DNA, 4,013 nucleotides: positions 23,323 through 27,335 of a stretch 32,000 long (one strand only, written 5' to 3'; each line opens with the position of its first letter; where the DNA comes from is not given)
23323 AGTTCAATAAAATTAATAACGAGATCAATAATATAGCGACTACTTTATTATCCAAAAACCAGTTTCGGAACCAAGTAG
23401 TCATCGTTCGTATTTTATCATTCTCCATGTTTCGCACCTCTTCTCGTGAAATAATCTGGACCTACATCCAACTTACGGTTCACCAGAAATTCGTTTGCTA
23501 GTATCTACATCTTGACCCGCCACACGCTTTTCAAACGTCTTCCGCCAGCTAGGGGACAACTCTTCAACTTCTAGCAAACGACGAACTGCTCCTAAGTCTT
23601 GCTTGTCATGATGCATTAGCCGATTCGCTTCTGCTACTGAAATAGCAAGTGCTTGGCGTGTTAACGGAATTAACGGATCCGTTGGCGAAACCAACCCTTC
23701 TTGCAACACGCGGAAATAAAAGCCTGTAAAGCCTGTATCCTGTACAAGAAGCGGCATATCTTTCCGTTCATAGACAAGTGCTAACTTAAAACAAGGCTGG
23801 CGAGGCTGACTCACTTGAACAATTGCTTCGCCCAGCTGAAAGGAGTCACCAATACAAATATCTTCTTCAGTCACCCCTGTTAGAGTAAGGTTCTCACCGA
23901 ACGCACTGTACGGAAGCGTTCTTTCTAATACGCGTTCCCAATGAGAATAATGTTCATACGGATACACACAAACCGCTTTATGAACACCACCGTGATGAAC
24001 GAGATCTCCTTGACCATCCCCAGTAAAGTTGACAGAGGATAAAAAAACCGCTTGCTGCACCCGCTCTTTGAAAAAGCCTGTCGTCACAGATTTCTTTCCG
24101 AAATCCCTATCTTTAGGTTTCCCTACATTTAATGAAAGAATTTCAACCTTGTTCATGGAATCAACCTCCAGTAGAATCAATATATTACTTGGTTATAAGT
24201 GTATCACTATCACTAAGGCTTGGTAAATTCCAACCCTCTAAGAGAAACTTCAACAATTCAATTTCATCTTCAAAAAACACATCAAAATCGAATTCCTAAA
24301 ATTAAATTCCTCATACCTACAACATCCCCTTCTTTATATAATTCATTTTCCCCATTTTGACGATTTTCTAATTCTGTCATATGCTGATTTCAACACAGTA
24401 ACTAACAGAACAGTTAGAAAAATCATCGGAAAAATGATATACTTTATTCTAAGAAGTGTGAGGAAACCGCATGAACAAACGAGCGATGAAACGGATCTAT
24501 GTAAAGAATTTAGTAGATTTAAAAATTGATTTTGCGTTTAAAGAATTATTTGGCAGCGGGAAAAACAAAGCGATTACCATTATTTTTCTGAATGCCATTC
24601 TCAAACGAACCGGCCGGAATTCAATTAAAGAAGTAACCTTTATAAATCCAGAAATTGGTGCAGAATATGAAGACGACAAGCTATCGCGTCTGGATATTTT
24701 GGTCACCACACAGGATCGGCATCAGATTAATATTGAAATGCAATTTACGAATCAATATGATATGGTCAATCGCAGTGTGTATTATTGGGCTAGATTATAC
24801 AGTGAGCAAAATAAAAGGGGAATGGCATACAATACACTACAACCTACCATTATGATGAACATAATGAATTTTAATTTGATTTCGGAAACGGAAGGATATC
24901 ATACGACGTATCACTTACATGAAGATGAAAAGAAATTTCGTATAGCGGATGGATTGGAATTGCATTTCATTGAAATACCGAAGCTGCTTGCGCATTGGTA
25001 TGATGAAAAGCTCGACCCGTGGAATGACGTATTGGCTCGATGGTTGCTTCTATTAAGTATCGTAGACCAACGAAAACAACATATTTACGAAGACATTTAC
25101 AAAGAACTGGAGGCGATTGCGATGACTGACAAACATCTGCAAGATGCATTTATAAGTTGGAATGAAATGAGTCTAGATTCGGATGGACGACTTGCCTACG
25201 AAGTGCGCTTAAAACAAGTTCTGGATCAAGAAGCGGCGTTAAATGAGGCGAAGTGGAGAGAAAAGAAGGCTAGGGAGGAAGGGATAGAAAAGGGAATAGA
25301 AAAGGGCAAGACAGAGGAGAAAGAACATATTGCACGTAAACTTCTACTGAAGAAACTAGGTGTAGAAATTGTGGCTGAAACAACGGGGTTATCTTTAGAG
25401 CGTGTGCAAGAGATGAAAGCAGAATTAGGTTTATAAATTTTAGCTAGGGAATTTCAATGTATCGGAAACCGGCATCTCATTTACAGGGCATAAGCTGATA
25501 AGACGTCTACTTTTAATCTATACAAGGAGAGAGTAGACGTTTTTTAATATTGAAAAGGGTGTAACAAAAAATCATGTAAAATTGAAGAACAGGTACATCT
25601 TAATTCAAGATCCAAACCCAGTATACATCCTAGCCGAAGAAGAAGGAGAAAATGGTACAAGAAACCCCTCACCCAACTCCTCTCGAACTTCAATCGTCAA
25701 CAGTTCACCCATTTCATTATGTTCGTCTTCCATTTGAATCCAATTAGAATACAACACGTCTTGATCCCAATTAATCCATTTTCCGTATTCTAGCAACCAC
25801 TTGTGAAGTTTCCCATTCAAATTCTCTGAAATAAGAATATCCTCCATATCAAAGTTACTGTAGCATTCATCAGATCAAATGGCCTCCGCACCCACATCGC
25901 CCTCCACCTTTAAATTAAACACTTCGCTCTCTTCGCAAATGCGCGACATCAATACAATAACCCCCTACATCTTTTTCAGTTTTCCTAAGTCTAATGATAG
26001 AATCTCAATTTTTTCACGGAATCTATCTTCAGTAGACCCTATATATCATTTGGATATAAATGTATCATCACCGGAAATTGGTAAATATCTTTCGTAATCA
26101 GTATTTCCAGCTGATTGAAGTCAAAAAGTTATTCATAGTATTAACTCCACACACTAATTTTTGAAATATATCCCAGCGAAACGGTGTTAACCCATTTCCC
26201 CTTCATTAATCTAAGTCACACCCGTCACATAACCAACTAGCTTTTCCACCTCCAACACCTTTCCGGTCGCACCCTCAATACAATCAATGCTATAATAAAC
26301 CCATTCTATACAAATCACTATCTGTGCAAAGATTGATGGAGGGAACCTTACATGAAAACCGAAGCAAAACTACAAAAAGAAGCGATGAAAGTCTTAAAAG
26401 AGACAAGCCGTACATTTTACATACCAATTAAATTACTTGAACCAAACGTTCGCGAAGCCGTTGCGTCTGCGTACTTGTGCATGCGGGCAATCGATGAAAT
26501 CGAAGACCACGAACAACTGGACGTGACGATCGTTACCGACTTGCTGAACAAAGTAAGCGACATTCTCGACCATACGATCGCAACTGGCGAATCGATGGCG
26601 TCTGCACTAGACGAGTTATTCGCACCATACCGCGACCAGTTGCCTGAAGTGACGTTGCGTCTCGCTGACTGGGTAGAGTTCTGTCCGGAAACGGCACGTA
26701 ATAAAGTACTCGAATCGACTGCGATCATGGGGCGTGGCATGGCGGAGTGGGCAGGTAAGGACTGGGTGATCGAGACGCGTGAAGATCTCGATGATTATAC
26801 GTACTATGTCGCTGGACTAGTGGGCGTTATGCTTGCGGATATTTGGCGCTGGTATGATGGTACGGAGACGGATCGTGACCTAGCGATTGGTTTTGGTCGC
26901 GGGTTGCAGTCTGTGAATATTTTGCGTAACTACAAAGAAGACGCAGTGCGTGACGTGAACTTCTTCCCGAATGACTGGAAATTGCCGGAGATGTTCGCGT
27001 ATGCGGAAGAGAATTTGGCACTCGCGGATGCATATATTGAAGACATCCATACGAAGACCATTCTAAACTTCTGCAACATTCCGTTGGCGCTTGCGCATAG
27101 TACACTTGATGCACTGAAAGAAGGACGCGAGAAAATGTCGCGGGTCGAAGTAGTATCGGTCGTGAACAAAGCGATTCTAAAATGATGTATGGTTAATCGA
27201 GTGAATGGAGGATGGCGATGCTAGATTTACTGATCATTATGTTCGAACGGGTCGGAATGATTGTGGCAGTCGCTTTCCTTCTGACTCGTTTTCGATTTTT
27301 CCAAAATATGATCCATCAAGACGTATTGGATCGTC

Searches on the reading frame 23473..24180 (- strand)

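Call 6: search_protein_families(library=pfam, proteins=[window:23473-24180:-])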
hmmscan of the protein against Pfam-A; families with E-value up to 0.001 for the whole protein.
window:23473-24180:- (235 aa): 2 families
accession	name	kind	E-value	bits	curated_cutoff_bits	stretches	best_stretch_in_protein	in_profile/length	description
PF03473.23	MOSC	-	2.2e-34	118.5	22.7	1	60-169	2-118/120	MOSC domain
PF03475.19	YiiM_3-alpha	-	4e-18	65.5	22.7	1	180-222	1-43/44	YiiM-like, 3-alpha helix domain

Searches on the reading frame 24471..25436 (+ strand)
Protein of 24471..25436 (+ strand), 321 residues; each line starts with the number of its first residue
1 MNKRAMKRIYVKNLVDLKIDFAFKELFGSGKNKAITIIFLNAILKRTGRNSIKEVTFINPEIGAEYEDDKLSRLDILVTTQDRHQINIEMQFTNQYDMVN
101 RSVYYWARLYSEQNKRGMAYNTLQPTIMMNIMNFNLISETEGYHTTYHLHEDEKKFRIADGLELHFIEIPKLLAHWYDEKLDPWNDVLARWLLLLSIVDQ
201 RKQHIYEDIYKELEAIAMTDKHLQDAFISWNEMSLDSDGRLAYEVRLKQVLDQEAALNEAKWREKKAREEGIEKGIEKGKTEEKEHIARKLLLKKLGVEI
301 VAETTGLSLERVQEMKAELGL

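Call 6: search_protein_families(library=pfam, proteins=[window:24471-25436:+])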
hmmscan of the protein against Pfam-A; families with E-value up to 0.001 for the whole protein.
window:24471-25436:+ (321 aa): 1 family
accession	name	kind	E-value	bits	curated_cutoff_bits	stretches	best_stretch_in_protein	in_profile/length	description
PF12784.13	PDDEXK_2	-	1.3e-60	205.4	27.4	1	18-260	2-229/229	PD-(D/E)XK nuclease family transposase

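Call 8: search_protein_families(library=ncbifam, proteins=[window:24471-25436:+], max_evalue=0.01)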
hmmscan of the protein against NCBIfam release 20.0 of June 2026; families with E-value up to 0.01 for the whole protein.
window:24471-25436:+ (321 aa): 1 family
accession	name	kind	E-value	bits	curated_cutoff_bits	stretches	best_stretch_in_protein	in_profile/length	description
TIGR01784.1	T_den_put_tspse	subfamily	2.7e-63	214.4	52.1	1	18-314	1-272/273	Rpn family recombination-promoting nuclease/putative transposase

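Call 57: search_solved_structures(query=window:24471-25433:+, max_evalue=10, show_alignments=2)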
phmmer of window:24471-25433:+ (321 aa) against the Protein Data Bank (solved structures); distinct sequences matched with E-value up to 10: 2.
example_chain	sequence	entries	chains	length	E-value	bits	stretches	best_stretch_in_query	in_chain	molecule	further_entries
3jbn_1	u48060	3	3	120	0.34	13.7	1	4-43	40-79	40S ribosomal protein eS24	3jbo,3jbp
3j7a_1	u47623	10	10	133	0.55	13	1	4-43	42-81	40S ribosomal protein eS24 | 40S ribosomal protein S24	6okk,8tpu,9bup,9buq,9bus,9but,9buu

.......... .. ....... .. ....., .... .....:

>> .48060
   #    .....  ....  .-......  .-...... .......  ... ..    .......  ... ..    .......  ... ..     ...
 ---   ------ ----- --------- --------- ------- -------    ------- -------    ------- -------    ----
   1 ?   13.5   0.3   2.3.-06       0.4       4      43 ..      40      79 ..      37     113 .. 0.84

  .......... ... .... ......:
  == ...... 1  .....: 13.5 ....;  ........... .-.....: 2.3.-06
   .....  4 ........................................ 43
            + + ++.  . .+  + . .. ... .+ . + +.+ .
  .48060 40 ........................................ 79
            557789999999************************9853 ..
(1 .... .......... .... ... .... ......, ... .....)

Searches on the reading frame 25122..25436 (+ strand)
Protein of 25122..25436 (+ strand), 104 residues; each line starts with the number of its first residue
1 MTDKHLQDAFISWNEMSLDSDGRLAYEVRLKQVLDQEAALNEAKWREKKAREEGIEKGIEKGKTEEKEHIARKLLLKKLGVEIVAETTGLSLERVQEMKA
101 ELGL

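Call 8: search_protein_families(library=ncbifam, proteins=[window:25122-25436:+], max_evalue=0.01)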
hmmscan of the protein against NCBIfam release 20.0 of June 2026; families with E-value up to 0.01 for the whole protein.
window:25122-25436:+ (104 aa): 1 family
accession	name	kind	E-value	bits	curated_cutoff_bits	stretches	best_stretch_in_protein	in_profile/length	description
TIGR01784.1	T_den_put_tspse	subfamily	2.8e-11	43.8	52.1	1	6-97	192-272/273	Rpn family recombination-promoting nuclease/putative transposase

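Call 22: search_protein_families(library=pfam, proteins=[window:25122-25436:+], max_evalue=1)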
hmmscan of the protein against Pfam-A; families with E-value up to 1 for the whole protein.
window:25122-25436:+ (104 aa): 1 family
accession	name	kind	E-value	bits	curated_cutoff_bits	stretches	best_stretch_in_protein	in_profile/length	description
PF20891.2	DUF6844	-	0.18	12.4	27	1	31-89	2-56/97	Domain of unknown function (DUF6844)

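Call 63: search_protein_representatives(protein=window:25122-25433:+)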
Query: 104 residues. Proteins with E-value up to 0.001 (for the whole library): 691; up to 1e-10: 25; up to 1e-30: 0. The best 150 are listed.
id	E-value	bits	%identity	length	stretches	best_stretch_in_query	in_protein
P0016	1.9e-17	79.4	49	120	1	1-100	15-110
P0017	5.1e-16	74.8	44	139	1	1-101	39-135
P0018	4.4e-15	71.8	44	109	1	1-103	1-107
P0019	3.4e-14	69.0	50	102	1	6-101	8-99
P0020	5.4e-14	68.3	39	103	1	2-102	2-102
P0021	1.1e-13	67.3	49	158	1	1-96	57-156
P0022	3.6e-13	65.7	43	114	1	2-99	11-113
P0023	1.2e-12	64.1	38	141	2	32-98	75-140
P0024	1.2e-12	64.1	45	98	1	1-98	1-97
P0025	1.2e-12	64.0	85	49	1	58-103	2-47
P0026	1.4e-12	63.8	36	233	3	27-99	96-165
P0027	1.6e-12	63.6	49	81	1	29-100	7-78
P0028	2.2e-12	63.2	38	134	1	1-99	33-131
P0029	2.4e-12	63.1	50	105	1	15-104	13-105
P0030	2.7e-12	62.9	40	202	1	1-102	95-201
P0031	8.7e-12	61.3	43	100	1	1-98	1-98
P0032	9.4e-12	61.2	36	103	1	1-101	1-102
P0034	1.4e-11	60.6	45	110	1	1-102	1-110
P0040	8.3e-11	58.1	41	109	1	1-98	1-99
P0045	2.6e-10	56.6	37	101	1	3-99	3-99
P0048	7.6e-10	55.1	40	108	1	1-101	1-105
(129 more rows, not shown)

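Call 67: search_protein_families(library=pfam, alignment_id=A3, max_evalue=0.01)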
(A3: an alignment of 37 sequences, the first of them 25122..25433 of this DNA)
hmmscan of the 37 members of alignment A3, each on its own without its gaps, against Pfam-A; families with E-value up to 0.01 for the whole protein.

A. member 1, window:25122-25433:+ (104 aa): 0 families

B. families by the number of members that match (of 37 scanned): 10 families
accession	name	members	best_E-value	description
PF12784.13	PDDEXK_2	13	6.7e-05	PD-(D/E)XK nuclease family transposase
PF09811.14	Yae1_N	6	0.0001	Essential protein Yae1, N terminal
PF10975.14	DUF2802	2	0.00012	Protein of unknown function (DUF2802)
PF02796.21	HTH_7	2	0.0011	Helix-turn-helix domain of resolvase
PF14265.11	DUF4355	1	0.00079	Capsid assembly scaffolding protein Gp46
PF09208.16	Endonuc-MspI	1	0.0026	Restriction endonuclease MspI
PF03732.24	Retrotrans_gag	1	0.0028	Retrotransposon gag protein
PF13384.12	HTH_23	1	0.0043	Homeodomain-like domain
PF14071.11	YlbD_coat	1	0.0069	Putative coat protein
PF19466.4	DUF6003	1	0.0086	Family of unknown function (DUF6003)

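Call 68: predict_structure(alignment_id=A3)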
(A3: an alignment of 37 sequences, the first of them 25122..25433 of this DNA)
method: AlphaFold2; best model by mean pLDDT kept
length: 104 residues; sequences in the alignment: 37
mean_pLDDT: 90.8   pTM: 0.56
mean pLDDT of the five models: 90.8, 89.5, 89.0, 85.7, 84.1
residues with pLDDT >= 90: 76; 70-90: 22; 50-70: 6; < 50: 0
segments of 3 or more residues with pLDDT < 50: none
pLDDT, mean of each block of 10 residues (from residue 1): 80 71 89 97 98 97 96 94 94 94 90
secondary structure, 60 per line:
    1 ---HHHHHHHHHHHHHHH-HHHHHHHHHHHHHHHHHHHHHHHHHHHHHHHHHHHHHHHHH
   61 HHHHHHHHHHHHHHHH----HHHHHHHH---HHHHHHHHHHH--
elements in order: H4-18 H20-76 H81-88 H92-102

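Call 70: fold_search(model_id=the predicted structure, library=pdb)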
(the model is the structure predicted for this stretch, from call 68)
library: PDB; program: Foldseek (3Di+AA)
matches with E <= 10: 121; with E <= 0.001: 0
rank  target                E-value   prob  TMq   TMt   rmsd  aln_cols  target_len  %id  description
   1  2lvs_MODEL_1_A        2.3e+00  0.66  0.35  0.35   1.4        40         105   20  NMR solution structure of a CRISPR repeat binding protein (released 2013-01-23)
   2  7bca_A                2.3e+00  0.33  0.28  0.30   2.4        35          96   40  Crystal structure of the HTH DNA binding protein ArdK from R388 plasmid bound to a direct-repeat DNA element (released 2022-07-13)
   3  2x48_A                2.5e+00  0.57  0.29  0.53   1.2        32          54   22  ORF 55 from Sulfolobus islandicus rudivirus 1 (released 2010-07-21)
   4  4l5e                  2.9e+00  0.35  0.30  0.60   2.4        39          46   18  Crystal structure of A. aeolicus NtrC1 DNA binding domain (released 2013-08-28)
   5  8d8k_6                2.9e+00  0.28  0.30  0.14   2.8        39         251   20  Yeast mitochondrial small subunit assembly intermediate (State 2) (released 2022-12-21)
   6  7bcb_B                3.1e+00  0.28  0.29  0.30   2.3        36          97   39  Crystal structure of the HTH DNA binding protein ArdK from R388 plasmid bound to IR3 DNA (released 2022-01-12)
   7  7bbq                  3.1e+00  0.23  0.29  0.32   2.6        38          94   37  Crystal structure of the HTH DNA binding protein ArdK from R388 plasmid. Apo form. (released 2022-07-13)
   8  2r0q_D                3.3e+00  0.57  0.30  0.16   0.8        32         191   16  Crystal structure of a serine recombinase- DNA regulatory complex (released 2008-04-01)
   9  8b4h_A                3.5e+00  0.51  0.30  0.09   1.0        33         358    9  IstA transposase cleaved donor complex (released 2023-05-03)
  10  2cob_MODEL_1_A        3.8e+00  0.47  0.32  0.47   1.3        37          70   16  Solution structures of the HTH domain of human LCoR protein (released 2005-11-17)
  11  6zj2_D                3.8e+00  0.30  0.29  0.16   2.0        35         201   20  Structure of RcsB from Salmonella enterica serovar Typhimurium bound to promoter rprA in the presence of phosphomimeti (released 2021-02-17)
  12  3e7l_C                3.8e+00  0.18  0.28  0.43   4.4        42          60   26  Crystal structure of sigma54 activator NtrC4's DNA binding domain (released 2008-11-25)
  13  7wdq_A                3.8e+00  0.16  0.21  0.07   2.2        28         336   46  DsyB in complex with SAM (released 2022-06-01)
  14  3frw_C                4.0e+00  0.54  0.41  0.45   1.1        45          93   20  Crystal structure of putative TrpR protein from Ruminococcus obeum (released 2009-01-20)
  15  7bcb_A                4.0e+00  0.21  0.27  0.30   2.5        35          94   40  Crystal structure of the HTH DNA binding protein ArdK from R388 plasmid bound to IR3 DNA (released 2022-01-12)
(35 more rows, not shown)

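Call 83: list_cluster_members(proteins=[P0018, P0020, P0024, P0031, P0032, P0034, P0040, P0045, P0048, P0002])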
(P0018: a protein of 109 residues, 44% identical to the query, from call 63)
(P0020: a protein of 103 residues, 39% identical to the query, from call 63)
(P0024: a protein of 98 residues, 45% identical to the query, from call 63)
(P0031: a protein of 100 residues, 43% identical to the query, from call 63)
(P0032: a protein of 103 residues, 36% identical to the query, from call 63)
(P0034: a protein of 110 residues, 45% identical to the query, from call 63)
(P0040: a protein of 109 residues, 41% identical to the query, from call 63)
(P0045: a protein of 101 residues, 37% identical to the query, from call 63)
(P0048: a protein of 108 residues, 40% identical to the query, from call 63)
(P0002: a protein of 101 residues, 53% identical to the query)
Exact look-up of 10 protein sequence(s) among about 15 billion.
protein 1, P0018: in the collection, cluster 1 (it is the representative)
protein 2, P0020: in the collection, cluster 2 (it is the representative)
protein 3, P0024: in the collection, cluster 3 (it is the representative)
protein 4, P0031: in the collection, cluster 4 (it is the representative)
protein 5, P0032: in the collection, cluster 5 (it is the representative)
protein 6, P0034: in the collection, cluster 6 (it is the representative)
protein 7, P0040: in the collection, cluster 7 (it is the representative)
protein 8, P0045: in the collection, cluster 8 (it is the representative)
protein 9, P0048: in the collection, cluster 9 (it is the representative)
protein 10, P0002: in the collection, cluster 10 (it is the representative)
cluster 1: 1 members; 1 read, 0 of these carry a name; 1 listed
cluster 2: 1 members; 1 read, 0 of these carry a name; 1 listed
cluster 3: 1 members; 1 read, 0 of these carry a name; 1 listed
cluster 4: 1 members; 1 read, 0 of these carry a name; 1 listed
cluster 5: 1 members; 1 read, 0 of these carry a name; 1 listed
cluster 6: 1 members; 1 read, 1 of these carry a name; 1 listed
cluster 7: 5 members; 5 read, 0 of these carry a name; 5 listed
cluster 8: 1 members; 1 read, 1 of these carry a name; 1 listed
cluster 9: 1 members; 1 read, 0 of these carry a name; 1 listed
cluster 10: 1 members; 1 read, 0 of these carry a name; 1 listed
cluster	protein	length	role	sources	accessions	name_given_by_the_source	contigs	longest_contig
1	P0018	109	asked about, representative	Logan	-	-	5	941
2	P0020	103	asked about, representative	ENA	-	-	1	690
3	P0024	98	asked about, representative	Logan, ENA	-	-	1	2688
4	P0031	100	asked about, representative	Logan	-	-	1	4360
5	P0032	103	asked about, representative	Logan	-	-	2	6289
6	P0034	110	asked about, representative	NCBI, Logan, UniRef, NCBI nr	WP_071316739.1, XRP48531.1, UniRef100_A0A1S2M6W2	hypothetical protein AWH56_27015 [Anaerobacillus isosaccharinicus] | Transposase n=2 Tax=Anaerobacillus isosaccharinicus TaxID=1532552 RepID=A0A1S2M6W2_9BACI | hypothetical protein [Anaerobacillus isosaccharinicus]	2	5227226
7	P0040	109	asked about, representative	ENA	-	-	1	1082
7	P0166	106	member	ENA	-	-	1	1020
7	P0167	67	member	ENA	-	-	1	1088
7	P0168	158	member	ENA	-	-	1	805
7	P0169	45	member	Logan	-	-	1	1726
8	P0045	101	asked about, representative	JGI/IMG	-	predicted transposase/invertase (TIGR01784 family)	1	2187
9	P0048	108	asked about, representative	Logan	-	-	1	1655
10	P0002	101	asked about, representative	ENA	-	-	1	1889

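Call 84: find_encoding_contigs(protein=P0034, flank=3000, max_places=2)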
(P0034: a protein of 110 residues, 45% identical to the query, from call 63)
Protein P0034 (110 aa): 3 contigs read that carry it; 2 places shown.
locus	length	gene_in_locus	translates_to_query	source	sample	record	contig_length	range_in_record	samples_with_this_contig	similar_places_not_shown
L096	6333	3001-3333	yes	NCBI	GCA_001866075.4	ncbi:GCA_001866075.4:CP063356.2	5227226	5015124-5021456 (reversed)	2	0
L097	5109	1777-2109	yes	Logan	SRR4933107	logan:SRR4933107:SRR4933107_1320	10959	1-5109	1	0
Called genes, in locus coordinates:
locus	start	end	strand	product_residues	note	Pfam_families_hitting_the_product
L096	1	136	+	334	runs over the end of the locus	PF06723:MreB_Mbl, PF00022:Actin, PF00012:HSP70, PF06277:EutA (weak), PF14450:FtsA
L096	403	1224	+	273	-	PF00460:Flg_bb_rod, PF22692:LlgE_F_G_D1, PF06429:Flg_bbr_C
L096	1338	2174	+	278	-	PF00460:Flg_bb_rod, PF22692:LlgE_F_G_D1, PF06429:Flg_bbr_C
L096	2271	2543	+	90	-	-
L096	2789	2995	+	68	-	PF12784:PDDEXK_2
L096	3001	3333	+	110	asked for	-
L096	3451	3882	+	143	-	PF22817:ApeP-like, PF07977:FabA, PF22818:ApeI-like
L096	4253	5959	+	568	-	PF00989:PAS, PF13188:PAS_8 (weak), PF08447:PAS_3 (weak), PF13426:PAS_9, PF00990:GGDEF, PF00563:EAL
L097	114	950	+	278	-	PF00460:Flg_bb_rod, PF22692:LlgE_F_G_D1, PF06429:Flg_bbr_C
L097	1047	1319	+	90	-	-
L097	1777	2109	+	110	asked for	-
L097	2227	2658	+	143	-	PF22817:ApeP-like, PF07977:FabA, PF22818:ApeI-like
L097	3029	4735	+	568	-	PF00989:PAS, PF13188:PAS_8 (weak), PF08447:PAS_3 (weak), PF13426:PAS_9, PF00990:GGDEF, PF00563:EAL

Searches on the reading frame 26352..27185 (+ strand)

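Call 6: search_protein_families(library=pfam, proteins=[window:26352-27185:+])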
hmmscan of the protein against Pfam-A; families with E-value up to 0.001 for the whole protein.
window:26352-27185:+ (277 aa): 1 family
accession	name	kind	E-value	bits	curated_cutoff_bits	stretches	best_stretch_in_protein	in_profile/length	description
PF00494.24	SQS_PSY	-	1.1e-32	114.3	26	1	15-209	1-176/263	Squalene/phytoene synthase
